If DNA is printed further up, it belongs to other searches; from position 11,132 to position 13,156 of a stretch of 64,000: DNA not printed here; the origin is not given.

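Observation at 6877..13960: IclR-headed nine-gene operon resembling an anaerobic (acyl)phloroglucinol / dihydrochalcone funnel, with unexplained AprAB-like, SCP2 and cupin parts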

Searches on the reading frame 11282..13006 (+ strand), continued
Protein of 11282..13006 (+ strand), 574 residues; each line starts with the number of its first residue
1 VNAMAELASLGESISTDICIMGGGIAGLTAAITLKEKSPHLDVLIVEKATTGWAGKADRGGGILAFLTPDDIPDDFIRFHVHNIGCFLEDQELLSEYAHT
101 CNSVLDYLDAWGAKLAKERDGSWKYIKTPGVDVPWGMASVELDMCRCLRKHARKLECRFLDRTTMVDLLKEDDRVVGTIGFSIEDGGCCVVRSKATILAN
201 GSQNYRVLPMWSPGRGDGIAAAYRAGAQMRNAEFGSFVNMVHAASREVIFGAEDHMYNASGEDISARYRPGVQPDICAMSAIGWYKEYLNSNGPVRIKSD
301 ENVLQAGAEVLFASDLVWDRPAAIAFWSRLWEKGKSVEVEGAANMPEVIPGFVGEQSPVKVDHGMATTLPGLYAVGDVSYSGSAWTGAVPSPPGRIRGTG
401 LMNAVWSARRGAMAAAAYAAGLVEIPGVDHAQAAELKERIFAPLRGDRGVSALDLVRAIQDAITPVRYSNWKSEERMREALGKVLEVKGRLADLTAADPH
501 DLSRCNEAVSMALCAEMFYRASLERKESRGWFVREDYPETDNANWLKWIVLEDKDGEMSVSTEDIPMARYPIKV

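Call 37: search_protein_families(library=pfam, proteins=[L055:7752-8663:-, L049:11731-12708:+, L011:19213-21492:+, L012:11740-13503:+, L065:18482-19321:+, L077:14205-17345:+, L060:5020-5991:-, L054:2426-3451:+, L037:12593-13744:+, L053:2963-3943:-], max_evalue=0.0001)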
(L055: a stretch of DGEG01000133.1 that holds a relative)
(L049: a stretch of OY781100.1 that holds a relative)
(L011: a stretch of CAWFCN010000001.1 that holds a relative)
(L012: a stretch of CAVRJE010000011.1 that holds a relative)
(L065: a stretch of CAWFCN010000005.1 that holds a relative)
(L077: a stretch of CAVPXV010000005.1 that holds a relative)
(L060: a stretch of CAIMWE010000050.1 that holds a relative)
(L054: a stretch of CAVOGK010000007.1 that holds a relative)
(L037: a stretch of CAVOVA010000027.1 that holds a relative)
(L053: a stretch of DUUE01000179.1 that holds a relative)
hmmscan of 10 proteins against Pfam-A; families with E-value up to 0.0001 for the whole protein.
L055:7752-8663:- (303 aa): 2 families
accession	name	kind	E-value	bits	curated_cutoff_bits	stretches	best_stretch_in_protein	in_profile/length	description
PF03466.25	LysR_substrate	-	1.7e-24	86.8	28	1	89-291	2-204/209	LysR substrate binding domain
PF00126.33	HTH_1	-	1.2e-16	60.8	26.6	1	5-64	3-60/60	Bacterial regulatory helix-turn-helix protein, lysR family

L049:11731-12708:+ (325 aa): 2 families
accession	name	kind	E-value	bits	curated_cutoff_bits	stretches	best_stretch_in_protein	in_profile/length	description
PF03060.21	NMO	-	5.9e-56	190.7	28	1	6-311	5-330/331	Nitronate monooxygenase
PF00478.31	IMPDH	-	3.8e-08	33.2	25.6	1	3-211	25-248/345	IMP dehydrogenase / GMP reductase domain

L011:19213-21492:+ (759 aa): 3 families
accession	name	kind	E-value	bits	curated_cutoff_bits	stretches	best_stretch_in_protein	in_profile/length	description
PF00384.28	Molybdopterin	-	2.8e-38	132.3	24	1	74-502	1-351/353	Molybdopterin oxidoreductase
PF01568.27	Molydop_binding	-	5e-19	68.8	26.8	1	629-733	3-95/110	Molydopterin dinucleotide binding domain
PF04879.21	Molybdop_Fe4S4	-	2.7e-07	30.9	22.7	1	11-70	2-54/55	Molybdopterin oxidoreductase Fe4S4 domain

L012:11740-13503:+ (587 aa): 2 families
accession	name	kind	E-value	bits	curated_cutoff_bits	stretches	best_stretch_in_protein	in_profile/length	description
PF08530.16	PepX_C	-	1.3e-33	117.2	22.5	1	334-538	1-177/217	X-Pro dipeptidyl-peptidase C-terminal non-catalytic domain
PF02129.25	Peptidase_S15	-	2.9e-29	103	23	1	23-161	1-126/262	X-Pro dipeptidyl-peptidase (S15 family)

L065:18482-19321:+ (279 aa): 1 family
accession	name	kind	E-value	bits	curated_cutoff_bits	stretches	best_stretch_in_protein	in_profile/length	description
PF05853.18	BKACE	-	1.3e-96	323.5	24.8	1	3-275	1-274/274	beta-keto acid cleavage enzyme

L077:14205-17345:+ (1046 aa): 13 families
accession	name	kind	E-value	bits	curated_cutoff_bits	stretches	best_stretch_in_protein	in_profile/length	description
PF00005.33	ABC_tran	-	7.5e-64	214.9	25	2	551-710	2-136/137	ABC transporter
PF02653.21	BPD_transp_2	-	5.9e-35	121.1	26.8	1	182-446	2-269/269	Branched-chain amino acid transport system / permease component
PF13304.12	AAA_21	-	7.5e-18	66.1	27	0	562-590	1-29/304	AAA domain, putative AbiEii toxin, Type IV TA system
PF12399.14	BCA_ABC_TP_C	-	1.3e-14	53.9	25.5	1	760-784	2-26/27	Branched-chain amino acid ATP-binding cassette transporter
PF13555.12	AAA_29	-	1.6e-08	34.6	27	0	834-871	18-54/61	P-loop containing region of AAA domain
PF13476.12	AAA_23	-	1e-06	30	27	0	538-578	11-37/201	AAA domain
PF13481.12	AAA_25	-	5.3e-06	26.6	27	0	551-594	23-65/195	AAA domain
PF10399.14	UCR_Fe-S_N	-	1.3e-05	24.9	24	1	148-175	7-34/41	Ubiquitinol-cytochrome C reductase Fe-S subunit TAT signal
PF02463.25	SMC_N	-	1.7e-05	24.8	40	0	560-579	24-43/220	RecF/RecN/SMC N terminal domain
PF13191.12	AAA_16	-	5.1e-05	24.3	32.6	0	557-591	19-55/167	AAA ATPase domain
PF13245.12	AAA_19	-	6.9e-05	23.5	25.1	0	558-613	9-59/134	AAA domain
PF00154.27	RecA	-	8.2e-05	22.6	27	0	557-611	49-102/262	recA bacterial DNA recombination protein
PF13604.12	AAA_30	-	8.9e-05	22.7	27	0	559-593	17-51/191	AAA domain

L060:5020-5991:- (323 aa): 0 families

L054:2426-3451:+ (341 aa): 1 family
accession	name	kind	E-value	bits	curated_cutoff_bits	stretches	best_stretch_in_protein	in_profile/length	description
PF07110.17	EthD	-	6.4e-09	37.3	22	0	190-277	2-88/96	EthD domain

L037:12593-13744:+ (383 aa): 0 families

L053:2963-3943:- (326 aa): 3 families
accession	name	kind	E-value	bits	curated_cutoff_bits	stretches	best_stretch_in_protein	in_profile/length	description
PF00005.33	ABC_tran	-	3e-31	109.3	25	1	34-185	2-136/137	ABC transporter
PF08352.17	oligo_HPY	-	3.2e-19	69.5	27.1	1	238-305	1-65/65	Oligopeptide/dipeptide transporter, C-terminal region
PF13304.12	AAA_21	-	4.9e-06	27.3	27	0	154-222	234-303/304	AAA domain, putative AbiEii toxin, Type IV TA system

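Call 42: search_solved_structures(query=L042:3591-4379:+, max_evalue=1e-40, show_alignments=2)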
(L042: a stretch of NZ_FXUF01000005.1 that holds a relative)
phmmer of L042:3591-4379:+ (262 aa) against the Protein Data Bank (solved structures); distinct sequences matched with E-value up to 1e-40: 2.
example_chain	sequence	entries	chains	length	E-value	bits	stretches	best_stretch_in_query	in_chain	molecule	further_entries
5g4k_A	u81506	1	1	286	1.1e-101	342.9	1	4-259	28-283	OXIDOREDUCTASE, SHORT CHAIN DEHYDROGENASE/REDUCTASE FAMILY PROTEIN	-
5g4k_B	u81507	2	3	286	1.2e-101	342.8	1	4-259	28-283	OXIDOREDUCTASE, SHORT CHAIN DEHYDROGENASE/REDUCTASE FAMILY PROTEIN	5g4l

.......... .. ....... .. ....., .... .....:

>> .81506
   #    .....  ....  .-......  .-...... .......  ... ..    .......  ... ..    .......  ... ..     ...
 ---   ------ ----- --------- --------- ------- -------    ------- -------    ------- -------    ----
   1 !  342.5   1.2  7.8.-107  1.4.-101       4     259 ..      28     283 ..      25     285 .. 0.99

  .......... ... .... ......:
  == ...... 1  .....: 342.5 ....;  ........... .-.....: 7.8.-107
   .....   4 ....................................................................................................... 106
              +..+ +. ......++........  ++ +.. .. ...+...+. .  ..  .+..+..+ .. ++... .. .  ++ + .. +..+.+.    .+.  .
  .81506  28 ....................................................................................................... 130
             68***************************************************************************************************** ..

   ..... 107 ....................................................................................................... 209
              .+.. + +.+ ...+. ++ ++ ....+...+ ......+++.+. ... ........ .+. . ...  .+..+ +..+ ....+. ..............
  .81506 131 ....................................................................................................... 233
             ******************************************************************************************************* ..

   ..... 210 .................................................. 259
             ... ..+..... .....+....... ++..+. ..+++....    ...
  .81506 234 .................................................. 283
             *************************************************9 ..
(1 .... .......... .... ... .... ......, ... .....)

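Call 44: search_protein_families(library=pfam, proteins=[L019:4497-6032:+, L030:685-2289:-, L035:14549-15871:+, L056:6258-7445:+, L015:1524-3494:+, L018:8967-9599:+, L042:1896-2549:+, L062:12548-13330:+, L037:17367-18746:-], max_evalue=0.5)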
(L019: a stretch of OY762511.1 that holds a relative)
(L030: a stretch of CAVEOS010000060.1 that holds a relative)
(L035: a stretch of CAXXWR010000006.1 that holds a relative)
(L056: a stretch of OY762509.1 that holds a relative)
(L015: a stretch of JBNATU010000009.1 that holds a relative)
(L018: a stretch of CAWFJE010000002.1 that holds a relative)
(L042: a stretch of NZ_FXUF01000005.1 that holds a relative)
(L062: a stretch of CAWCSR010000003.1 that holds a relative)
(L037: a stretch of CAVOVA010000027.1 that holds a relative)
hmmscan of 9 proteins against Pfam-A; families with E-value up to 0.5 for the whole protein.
L019:4497-6032:+ (511 aa): 22 families
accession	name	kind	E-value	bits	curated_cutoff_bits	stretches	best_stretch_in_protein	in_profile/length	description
PF00158.32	Sigma54_activat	-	5.8e-74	247.8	20.2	1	197-364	1-167/168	Sigma-54 interaction domain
PF14532.12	Sigma54_activ_2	-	4.5e-22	79.2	25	1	198-369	1-138/138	Sigma-54 interaction domain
PF25601.1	AAA_lid_14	-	1.7e-21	76.3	27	1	370-435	1-67/87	AAA+ ATPase lid domain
PF13426.13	PAS_9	-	2.1e-13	50.9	27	1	63-162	1-103/103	PAS domain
PF18024.7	HTH_50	-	3.2e-12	46.4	27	1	458-503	4-49/50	Helix-turn-helix domain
PF08448.16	PAS_4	-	1.3e-10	41.9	23.1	1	61-162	3-107/110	PAS fold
PF00989.32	PAS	-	4.6e-09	36.7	22.6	1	60-160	8-113/113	PAS fold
PF07728.20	AAA_5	-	1.2e-08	35.5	22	1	221-342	2-125/139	AAA domain (dynein-related subfamily)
PF02954.25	HTH_8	-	1.2e-06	28.6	22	1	462-498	2-39/42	Bacterial regulatory protein, Fis family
PF00004.35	AAA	-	2.1e-05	25.4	21.2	1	221-355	1-127/131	ATPase family associated with various cellular activities (AAA)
PF07726.17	AAA_3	-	0.00018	21.8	27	1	221-339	2-111/131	ATPase family associated with various cellular activities (AAA)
PF13188.13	PAS_8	-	0.00058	20.1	21.8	1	60-93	8-43/65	PAS domain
PF02042.20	RWP-RK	-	0.00085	19.6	29.3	1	482-510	17-45/49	RWP-RK domain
PF07724.20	AAA_2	-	0.00097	19.6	27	1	219-317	4-102/166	AAA domain (Cdc48 subfamily)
PF01078.27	Mg_chelatase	-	0.0042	16.9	20.3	0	272-339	88-157/207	Magnesium chelatase, subunit ChlI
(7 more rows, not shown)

L030:685-2289:- (534 aa): 3 families
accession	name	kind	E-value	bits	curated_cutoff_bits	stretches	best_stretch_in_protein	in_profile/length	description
PF13556.12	HTH_30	-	3.6e-12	46.3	27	1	470-526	2-58/59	PucR C-terminal helix-turn-helix domain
PF17853.6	GGDEF_2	-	1.4e-06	29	24.5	1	300-413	6-112/116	GGDEF-like domain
PF13613.12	HTH_Tnp_4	-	0.076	13.1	27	1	467-510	6-49/53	Helix-turn-helix of DDE superfamily endonuclease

L035:14549-15871:+ (440 aa): 4 families
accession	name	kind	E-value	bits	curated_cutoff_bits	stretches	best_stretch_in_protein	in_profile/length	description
PF07690.21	MFS_1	-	3.3e-31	108.9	33.4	1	36-376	8-341/347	Major Facilitator Superfamily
PF13347.12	MFS_2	-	0.00037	19.6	27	1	219-405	200-386/427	MFS/sugar transport protein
PF00083.30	Sugar_tr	-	0.0028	17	22.3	1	268-351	43-124/452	Sugar (and other) transporter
PF07242.16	DUF1430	-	0.037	14.7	28.2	1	377-427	47-96/100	Protein of unknown function (DUF1430)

L056:6258-7445:+ (395 aa): 8 families
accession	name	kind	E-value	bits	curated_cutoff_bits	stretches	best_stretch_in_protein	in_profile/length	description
PF00108.29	Thiolase_N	-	4.7e-104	347.8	26.4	1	7-265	1-260/260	Thiolase, N-terminal domain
PF02803.24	Thiolase_C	-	2.5e-51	172.9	27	1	272-393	1-122/123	Thiolase, C-terminal domain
PF00109.32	ketoacyl-synt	-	2.3e-08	34.4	20.8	1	87-124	170-207/252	Beta-ketoacyl synthase, N-terminal domain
PF22691.2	Thiolase_C_1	-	4.6e-06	26.9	28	1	298-334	23-59/144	Thiolase C-terminal domain-like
PF08541.16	ACP_syn_III_C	-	0.00068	20.2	26.6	1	303-390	1-83/90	3-Oxoacyl-[acyl-carrier-protein (ACP)] synthase III C terminal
PF08545.16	ACP_syn_III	-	0.0023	18.2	24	1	85-123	1-39/80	3-Oxoacyl-[acyl-carrier-protein (ACP)] synthase III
PF08392.18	FAE1_CUT1_RppA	-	0.031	14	27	1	41-129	95-183/290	FAE1/Type III polyketide synthase-like protein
PF14115.11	YuzL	-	0.15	13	27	0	368-390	2-24/41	YuzL-like protein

L015:1524-3494:+ (656 aa): 10 families
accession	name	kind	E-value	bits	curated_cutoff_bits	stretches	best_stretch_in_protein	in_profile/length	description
PF02775.26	TPP_enzyme_C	-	3.9e-19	69.4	21.9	1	439-584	1-150/151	Thiamine pyrophosphate enzyme, C-terminal TPP binding domain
PF01855.24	POR_N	-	8e-15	55.6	27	1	46-204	2-168/231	Pyruvate flavodoxin/ferredoxin oxidoreductase, thiamine diP-bdg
PF00037.32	Fer4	-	8.2e-06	25.9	21.1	1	631-650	4-23/24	4Fe-4S binding domain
PF02776.23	TPP_enzyme_N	-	4e-05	23.8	26.8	1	37-110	1-74/119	Thiamine pyrophosphate enzyme, N-terminal TPP binding domain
PF13237.11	Fer4_10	-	0.00062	20.1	25.5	1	603-645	5-52/53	4Fe-4S dicluster domain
PF12838.12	Fer4_7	-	0.016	16.1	27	1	606-649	1-52/52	4Fe-4S dicluster domain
PF12797.12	Fer4_2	-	0.021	15.3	24.5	2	632-645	7-20/22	4Fe-4S binding domain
PF02779.29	Transket_pyr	-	0.039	14.1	27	1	141-193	120-170/174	Transketolase, pyrimidine binding domain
PF12837.12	Fer4_6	-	0.043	14.2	25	1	632-650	6-24/24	4Fe-4S binding domain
PF13187.11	Fer4_9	-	0.4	11.2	27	1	606-649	1-51/52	4Fe-4S dicluster domain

L018:8967-9599:+ (210 aa): 7 families
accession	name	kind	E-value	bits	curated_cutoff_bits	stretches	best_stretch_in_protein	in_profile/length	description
PF00440.29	TetR_N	-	1.7e-12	47.3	24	1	18-64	1-47/47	Bacterial regulatory proteins, tetR family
PF17938.6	TetR_C_29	-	0.019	15.5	26.2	1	117-168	34-85/119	Tetracyclin repressor-like, C-terminal domain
PF21597.2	TetR_C_43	-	0.028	15.1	27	1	129-171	41-84/105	Transcriptional regulator SbtR-like, C-terminal domain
PF13518.12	HTH_28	-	0.036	14.6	25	1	32-55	11-34/52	Helix-turn-helix domain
PF13384.12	HTH_23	-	0.055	13.8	24.6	1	23-53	11-37/50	Homeodomain-like domain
PF19776.5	DUF6262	-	0.22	12.1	29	1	10-60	11-60/110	Family of unknown function (DUF6262)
PF21716.3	dnstrm_HI1420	-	0.22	11.8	27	1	35-56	45-66/90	Probable addiction module antidote protein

L042:1896-2549:+ (217 aa): 3 families
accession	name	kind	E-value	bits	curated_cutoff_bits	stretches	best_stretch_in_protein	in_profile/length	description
PF01144.29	CoA_trans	-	1.2e-64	218.1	23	1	6-213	3-215/217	Coenzyme A transferase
PF02550.21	AcetylCoA_hydro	-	8.9e-06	26.3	24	1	3-41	8-46/198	Acetyl-CoA hydrolase/transferase N-terminal domain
PF16957.11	Mal_decarbox_Al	-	0.075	11.8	25.4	1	147-214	137-203/546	Malonate decarboxylase, alpha subunit, transporter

L062:12548-13330:+ (260 aa): 1 family
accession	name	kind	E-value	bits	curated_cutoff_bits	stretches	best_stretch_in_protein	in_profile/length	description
PF18232.7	Chalcone_N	-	5.7e-08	33.5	25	1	2-69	4-72/102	Chalcone isomerase N-terminal domain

L037:17367-18746:- (459 aa): 0 families

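Call 72: predict_structure(alignment_id=A3)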
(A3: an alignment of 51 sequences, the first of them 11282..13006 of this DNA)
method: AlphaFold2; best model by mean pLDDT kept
length: 574 residues; sequences in the alignment: 51
mean_pLDDT: 87.1   pTM: 0.92
mean pLDDT of the five models: 87.1, 86.4, 86.1, 83.9, 83.6
residues with pLDDT >= 90: 319; 70-90: 203; 50-70: 40; < 50: 12
segments of 3 or more residues with pLDDT < 50: 55-60
pLDDT, mean of each block of 10 residues (from residue 1): 73 97 93 98 93 51 78 91 88 93 92 91 82 83 88 98 95 96 96 97 68 74 97 76 81 87 83 68 91 90 79 79 82 72 78 83 97 93 79 64 92 98 93 97 91 92 82 94 97 95 93 95 90 85 89 94 95 91
secondary structure, 60 per line:
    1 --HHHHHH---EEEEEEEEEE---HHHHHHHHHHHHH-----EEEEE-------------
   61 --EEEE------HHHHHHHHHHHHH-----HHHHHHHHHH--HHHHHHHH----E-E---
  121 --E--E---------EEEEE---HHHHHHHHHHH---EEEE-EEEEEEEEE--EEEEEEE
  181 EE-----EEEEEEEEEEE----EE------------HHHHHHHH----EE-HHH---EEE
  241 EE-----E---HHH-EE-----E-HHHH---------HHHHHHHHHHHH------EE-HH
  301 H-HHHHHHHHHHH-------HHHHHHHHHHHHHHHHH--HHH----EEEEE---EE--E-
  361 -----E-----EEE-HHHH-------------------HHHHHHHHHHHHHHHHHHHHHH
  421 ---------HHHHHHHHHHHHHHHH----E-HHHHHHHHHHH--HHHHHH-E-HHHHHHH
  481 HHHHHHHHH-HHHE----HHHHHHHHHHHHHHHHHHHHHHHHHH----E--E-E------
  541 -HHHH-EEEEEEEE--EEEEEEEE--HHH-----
elements in order: H3-8 E12-21 H25-37 E43-47 E63-66 H73-85 H91-100 H103-110 E136-140 H144-154 E158-161 E163-171 E174-182 E188-198 H217-224 E238-242 H265-268 H278-289 H303-313 H321-337 E347-351 E372-374 H376-379 H399-420 H430-445 H452-462 H465-470 H474-489 H499-524 H542-545 E547-554 E557-564

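Call 74: search_protein_families(library=pfam, proteins=[L033:43-663:+, L033:5987-7195:+, L033:7189-8334:+, L033:8827-10161:+, L033:10514-11284:+, L033:11337-13019:+, L007:12409-12900:+, L007:11760-12326:+], max_evalue=0.01)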
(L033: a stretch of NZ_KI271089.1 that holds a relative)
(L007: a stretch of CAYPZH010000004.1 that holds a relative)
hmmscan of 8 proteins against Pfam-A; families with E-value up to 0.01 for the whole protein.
L033:43-663:+ (206 aa): 2 families
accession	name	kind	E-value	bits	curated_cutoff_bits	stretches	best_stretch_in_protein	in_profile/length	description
PF00589.27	Phage_integrase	-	7.5e-09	36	27.1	1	110-167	3-59/172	Phage integrase family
PF13102.12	Phage_int_SAM_5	-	1e-05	26.2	22.3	1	8-93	12-94/98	Phage integrase SAM-like domain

L033:5987-7195:+ (402 aa): 8 families
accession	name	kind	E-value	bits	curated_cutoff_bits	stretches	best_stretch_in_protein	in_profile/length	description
PF00483.29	NTP_transferase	-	9.1e-72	242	21.2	1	7-259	2-243/245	Nucleotidyl transferase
PF24894.1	Hexapep_GlmU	-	1e-15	58.2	23.3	1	289-375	12-99/104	GlmU-like, C-terminal hexapeptide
PF25084.1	LbH_EIF2B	-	7.9e-12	45.6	54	1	284-359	27-105/105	EIF2B subunit epsilon LbH domain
PF00132.30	Hexapep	-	1.9e-11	43.5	27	2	327-360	1-35/36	Bacterial transferase hexapeptide (six repeats)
PF25247.1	LbH_GLGC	-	1.8e-07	31.6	27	1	290-334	10-55/135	GLGC left-handed parallel beta-helix domain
PF07959.18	Fucose_pyrophosphorylase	-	0.00028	20.4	34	0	310-356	273-318/418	Fucose pyrophosphorylase domain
PF16314.11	DUF4954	-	0.0005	19.3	26.2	1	281-355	174-256/433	Domain of unknown function (DUF4954)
PF12804.13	NTP_transf_3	-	0.0016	19.1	27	1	7-152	1-122/160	MobA-like NTP transferase domain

L033:7189-8334:+ (381 aa): 4 families
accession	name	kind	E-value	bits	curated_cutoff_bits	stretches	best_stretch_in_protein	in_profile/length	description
PF24894.1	Hexapep_GlmU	-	1.1e-10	41.9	23.3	1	298-364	15-82/104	GlmU-like, C-terminal hexapeptide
PF00483.29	NTP_transferase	-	1.9e-10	41.2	21.2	1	33-157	25-138/245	Nucleotidyl transferase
PF25084.1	LbH_EIF2B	-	3.4e-05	24.2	54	1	296-349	33-88/105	EIF2B subunit epsilon LbH domain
PF25247.1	LbH_GLGC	-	7.4e-05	23.1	27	1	290-348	4-63/135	GLGC left-handed parallel beta-helix domain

L033:8827-10161:+ (444 aa): 2 families
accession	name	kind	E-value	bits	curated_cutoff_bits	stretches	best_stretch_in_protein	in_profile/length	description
PF01554.23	MatE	-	9.7e-55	185.1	24.9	2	20-181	1-161/161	MatE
PF03023.19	MurJ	-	3.1e-07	29.8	27.4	1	54-219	237-405/451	Lipid II flippase MurJ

L033:10514-11284:+ (256 aa): 1 family
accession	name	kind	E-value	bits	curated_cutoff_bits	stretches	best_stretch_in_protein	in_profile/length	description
PF13672.11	PP2C_2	-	3.2e-10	40.4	24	1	16-219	10-190/209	Protein phosphatase 2C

L033:11337-13019:+ (560 aa): 5 families
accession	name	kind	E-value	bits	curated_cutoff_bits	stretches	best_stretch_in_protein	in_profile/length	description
PF00069.31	Pkinase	-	2.7e-46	158.5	31.7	1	12-251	1-253/263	Protein kinase domain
PF07714.23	PK_Tyr_Ser-Thr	-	3.6e-24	85.9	23.1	1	14-249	3-248/258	Protein tyrosine and serine/threonine kinase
PF03109.22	ABC1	-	7.1e-06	25.8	22.9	1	85-167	142-221/244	ABC1 atypical kinase-like domain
PF01636.29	APH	-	0.00014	22.1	23.2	0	134-161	170-198/239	Phosphotransferase enzyme family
PF20660.2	DUF6812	-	0.0092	16.4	27.1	0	484-512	7-32/53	Family of unknown function (DUF6812)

L007:12409-12900:+ (163 aa): 1 family
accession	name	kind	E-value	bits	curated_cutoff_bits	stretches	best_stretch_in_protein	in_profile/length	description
PF13787.11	HXXEE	-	3.6e-14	53.9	25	1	12-117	1-112/114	Protein of unknown function with HXXEE motif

L007:11760-12326:+ (188 aa): 1 family
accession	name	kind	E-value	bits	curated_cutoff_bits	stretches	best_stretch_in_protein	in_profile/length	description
PF18089.7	DAPG_hydrolase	-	1.6e-14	54.4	22.7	1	29-147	32-167/223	DAPG hydrolase PhiG domain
